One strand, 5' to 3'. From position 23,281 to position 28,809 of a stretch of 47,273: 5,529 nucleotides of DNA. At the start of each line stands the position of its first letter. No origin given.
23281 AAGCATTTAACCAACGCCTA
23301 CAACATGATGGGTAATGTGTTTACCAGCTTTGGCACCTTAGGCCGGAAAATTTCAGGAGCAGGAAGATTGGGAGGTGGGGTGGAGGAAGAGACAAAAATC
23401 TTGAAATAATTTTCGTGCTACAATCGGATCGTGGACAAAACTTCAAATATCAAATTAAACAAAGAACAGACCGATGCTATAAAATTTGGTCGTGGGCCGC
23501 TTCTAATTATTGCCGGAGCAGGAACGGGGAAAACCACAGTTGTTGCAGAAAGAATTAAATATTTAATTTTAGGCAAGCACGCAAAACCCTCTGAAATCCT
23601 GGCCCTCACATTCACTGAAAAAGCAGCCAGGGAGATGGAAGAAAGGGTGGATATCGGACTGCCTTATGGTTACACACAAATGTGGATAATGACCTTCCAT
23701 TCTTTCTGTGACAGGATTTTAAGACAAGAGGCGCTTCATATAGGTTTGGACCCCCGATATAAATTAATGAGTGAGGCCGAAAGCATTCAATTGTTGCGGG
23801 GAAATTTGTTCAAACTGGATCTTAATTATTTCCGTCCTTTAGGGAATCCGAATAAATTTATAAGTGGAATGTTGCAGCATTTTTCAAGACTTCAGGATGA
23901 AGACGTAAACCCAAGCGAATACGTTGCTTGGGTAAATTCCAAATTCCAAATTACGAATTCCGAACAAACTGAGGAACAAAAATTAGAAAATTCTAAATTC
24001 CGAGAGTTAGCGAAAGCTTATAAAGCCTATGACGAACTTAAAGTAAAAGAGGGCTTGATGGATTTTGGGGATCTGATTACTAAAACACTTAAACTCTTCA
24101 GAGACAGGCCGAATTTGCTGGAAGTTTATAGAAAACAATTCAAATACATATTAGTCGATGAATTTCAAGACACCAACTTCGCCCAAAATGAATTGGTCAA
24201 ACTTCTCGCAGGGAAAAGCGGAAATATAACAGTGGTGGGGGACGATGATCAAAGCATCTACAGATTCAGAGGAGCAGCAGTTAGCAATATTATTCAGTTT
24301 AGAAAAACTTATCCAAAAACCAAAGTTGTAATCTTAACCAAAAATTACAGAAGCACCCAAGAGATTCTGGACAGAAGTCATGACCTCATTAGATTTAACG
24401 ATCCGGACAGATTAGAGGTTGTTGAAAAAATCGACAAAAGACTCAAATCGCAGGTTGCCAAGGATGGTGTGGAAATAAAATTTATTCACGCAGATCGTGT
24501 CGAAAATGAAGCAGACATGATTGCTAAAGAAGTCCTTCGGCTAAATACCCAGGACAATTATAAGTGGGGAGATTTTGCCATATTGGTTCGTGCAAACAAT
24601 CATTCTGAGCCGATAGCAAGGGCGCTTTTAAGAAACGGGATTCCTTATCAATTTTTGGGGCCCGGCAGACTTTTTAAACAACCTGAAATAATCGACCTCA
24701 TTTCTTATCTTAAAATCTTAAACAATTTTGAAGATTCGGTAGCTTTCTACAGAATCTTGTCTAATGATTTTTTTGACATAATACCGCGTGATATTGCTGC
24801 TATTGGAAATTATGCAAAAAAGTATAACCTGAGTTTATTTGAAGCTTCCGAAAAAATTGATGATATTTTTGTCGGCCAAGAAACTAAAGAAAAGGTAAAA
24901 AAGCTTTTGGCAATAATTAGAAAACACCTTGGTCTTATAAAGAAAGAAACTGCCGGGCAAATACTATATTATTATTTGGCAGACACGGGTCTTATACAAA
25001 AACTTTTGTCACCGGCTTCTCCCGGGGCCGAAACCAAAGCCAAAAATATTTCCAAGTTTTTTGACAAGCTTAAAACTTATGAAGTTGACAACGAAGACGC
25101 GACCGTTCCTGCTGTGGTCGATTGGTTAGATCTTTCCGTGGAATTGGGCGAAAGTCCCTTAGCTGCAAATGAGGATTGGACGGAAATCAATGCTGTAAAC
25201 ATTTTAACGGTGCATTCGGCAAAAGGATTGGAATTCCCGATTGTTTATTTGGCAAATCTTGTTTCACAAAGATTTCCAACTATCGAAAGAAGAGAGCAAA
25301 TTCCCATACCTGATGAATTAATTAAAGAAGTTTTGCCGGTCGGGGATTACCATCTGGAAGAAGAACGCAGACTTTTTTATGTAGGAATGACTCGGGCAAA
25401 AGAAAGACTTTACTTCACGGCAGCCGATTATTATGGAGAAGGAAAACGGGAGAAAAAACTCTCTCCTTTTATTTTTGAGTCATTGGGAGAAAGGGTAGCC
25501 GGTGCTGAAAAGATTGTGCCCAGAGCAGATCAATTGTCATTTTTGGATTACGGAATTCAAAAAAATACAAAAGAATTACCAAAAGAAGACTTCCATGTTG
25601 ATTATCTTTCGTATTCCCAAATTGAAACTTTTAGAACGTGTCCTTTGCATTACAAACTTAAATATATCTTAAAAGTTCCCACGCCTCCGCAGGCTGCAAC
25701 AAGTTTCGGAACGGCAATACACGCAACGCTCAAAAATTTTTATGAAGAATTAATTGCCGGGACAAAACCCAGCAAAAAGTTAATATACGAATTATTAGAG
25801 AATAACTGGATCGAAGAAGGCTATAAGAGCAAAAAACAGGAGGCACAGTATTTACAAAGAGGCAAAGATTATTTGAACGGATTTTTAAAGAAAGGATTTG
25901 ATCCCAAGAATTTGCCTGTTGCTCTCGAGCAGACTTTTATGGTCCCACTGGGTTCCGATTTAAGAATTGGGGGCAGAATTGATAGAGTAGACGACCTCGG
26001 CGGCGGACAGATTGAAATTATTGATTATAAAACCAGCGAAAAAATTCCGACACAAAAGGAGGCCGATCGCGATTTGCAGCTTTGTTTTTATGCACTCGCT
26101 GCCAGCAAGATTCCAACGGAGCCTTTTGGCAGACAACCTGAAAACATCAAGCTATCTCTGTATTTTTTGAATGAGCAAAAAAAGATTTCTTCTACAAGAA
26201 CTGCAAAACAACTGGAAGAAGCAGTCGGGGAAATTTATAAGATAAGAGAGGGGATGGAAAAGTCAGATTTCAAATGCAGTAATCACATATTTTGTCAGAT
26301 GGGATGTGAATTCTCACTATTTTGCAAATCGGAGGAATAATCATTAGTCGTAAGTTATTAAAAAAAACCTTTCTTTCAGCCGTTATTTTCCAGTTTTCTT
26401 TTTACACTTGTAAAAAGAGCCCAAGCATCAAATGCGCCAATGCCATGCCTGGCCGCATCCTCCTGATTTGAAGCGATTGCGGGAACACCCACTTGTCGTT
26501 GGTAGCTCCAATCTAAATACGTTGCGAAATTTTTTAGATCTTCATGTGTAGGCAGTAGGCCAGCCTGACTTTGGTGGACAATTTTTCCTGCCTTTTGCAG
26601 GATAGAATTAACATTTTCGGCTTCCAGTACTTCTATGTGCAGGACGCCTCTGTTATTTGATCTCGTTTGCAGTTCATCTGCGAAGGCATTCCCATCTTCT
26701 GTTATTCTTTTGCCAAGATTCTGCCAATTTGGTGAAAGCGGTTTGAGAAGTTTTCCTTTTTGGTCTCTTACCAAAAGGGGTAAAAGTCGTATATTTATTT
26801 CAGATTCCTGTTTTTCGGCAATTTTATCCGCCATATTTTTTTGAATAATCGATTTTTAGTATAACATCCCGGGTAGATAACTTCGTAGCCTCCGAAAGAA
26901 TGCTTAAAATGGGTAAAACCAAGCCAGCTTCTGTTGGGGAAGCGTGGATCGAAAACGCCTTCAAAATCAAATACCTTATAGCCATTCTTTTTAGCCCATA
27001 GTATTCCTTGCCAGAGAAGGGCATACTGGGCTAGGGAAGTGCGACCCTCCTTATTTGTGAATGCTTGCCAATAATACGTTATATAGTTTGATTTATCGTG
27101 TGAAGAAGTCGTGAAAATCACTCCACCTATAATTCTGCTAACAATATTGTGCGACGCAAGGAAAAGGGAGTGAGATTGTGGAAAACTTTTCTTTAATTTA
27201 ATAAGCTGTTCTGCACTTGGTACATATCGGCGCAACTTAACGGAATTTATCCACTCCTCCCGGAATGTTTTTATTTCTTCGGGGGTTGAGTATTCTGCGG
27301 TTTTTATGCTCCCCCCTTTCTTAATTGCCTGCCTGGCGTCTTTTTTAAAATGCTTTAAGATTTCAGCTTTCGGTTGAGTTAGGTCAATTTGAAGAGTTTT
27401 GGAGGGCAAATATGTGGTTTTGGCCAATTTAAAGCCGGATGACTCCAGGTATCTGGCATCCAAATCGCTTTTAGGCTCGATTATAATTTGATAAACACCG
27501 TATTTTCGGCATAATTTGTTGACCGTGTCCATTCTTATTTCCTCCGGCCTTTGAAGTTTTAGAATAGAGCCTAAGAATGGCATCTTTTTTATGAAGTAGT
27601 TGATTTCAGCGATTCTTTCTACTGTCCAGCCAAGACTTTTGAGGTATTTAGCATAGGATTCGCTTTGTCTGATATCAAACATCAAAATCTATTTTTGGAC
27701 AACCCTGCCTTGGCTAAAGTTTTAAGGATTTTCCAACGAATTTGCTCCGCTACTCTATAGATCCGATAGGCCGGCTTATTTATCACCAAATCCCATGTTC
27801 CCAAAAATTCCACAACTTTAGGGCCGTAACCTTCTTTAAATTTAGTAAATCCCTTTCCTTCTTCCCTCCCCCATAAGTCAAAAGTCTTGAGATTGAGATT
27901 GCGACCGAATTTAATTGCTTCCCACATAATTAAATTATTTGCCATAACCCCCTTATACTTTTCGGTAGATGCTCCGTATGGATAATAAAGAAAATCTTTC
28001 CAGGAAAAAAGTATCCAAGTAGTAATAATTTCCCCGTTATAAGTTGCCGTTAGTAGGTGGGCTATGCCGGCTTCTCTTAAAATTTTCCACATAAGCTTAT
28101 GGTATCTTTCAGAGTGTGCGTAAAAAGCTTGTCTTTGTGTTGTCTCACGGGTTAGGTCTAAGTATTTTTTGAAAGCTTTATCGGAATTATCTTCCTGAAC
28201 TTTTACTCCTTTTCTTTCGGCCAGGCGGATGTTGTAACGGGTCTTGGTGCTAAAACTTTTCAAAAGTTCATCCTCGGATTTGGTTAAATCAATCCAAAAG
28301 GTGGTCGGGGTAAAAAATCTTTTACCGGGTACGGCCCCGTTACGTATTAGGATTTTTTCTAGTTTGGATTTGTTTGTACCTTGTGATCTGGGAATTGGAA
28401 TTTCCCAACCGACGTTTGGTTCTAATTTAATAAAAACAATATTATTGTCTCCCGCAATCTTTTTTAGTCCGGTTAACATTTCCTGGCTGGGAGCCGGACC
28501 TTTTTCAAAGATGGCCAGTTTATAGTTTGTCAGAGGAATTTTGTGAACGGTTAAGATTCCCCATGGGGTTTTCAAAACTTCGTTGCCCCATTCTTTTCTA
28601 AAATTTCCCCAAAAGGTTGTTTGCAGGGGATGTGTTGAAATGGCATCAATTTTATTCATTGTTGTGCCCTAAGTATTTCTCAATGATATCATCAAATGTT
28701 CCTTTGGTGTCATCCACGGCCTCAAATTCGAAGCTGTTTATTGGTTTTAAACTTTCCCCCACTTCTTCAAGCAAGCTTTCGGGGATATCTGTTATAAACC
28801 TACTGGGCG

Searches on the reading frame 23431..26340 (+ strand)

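Call 9: search_protein_families(library=pfam, max_evalue=0.001, proteins=[window:23431-26340:+])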
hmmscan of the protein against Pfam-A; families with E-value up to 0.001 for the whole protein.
window:23431-26340:+ (969 aa): 8 families
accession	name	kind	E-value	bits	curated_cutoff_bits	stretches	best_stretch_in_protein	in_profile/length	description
PF00580.27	UvrD-helicase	-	1.3e-79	268.1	23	1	9-295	1-271/271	UvrD/REP helicase N-terminal domain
PF13361.12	UvrD_C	-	1e-56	193.3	25.6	1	301-665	2-348/350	UvrD-like helicase C-terminal domain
PF12705.13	PDDEXK_1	-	7.5e-39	134.6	22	1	726-965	2-246/247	PD-(D/E)XK nuclease superfamily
PF13245.12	AAA_19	-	3.6e-24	85.9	25.1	1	13-280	1-134/134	AAA domain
PF13538.12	UvrD_C_2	-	2.9e-12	46.7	27.4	2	638-662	27-51/52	UvrD-like helicase C-terminal domain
PF13604.12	AAA_30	-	2.5e-08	34.3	27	0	9-75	2-68/191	AAA domain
PF01443.25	Viral_helicase1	-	0.00037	20.8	21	0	625-662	207-226/228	Viral superfamily 1 RNA helicase core domain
PF13086.12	AAA_11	-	0.00043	20.6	27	0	8-244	1-221/257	AAA domain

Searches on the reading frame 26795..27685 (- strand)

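Call 9: search_protein_families(library=pfam, max_evalue=0.001, proteins=[window:26795-27685:-])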
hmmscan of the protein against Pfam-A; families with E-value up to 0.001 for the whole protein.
window:26795-27685:- (296 aa): 1 family
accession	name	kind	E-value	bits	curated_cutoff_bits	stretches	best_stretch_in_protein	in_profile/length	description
PF02388.22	FemAB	-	1e-06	28.3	24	1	209-275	326-389/406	FemAB family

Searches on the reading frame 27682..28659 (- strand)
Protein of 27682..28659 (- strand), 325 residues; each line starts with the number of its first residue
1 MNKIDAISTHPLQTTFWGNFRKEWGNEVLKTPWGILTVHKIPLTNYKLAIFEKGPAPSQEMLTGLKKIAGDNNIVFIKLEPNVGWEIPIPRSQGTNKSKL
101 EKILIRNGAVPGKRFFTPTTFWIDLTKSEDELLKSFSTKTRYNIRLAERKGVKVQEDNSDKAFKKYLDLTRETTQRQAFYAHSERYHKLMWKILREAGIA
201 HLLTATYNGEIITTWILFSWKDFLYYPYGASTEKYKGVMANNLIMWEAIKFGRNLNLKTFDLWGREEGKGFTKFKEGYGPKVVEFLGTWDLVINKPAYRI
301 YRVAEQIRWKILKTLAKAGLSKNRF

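Call 9: search_protein_families(library=pfam, max_evalue=0.001, proteins=[window:27682-28659:-])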
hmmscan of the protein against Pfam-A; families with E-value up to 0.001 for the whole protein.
window:27682-28659:- (325 aa): 2 families
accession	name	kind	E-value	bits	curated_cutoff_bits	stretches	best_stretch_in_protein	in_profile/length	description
PF02388.22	FemAB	-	3.3e-24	85.9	24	2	119-196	152-229/406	FemAB family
PF13480.13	Acetyltransf_6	-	9.7e-16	58.6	22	1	139-266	6-138/143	Acetyltransferase (GNAT) domain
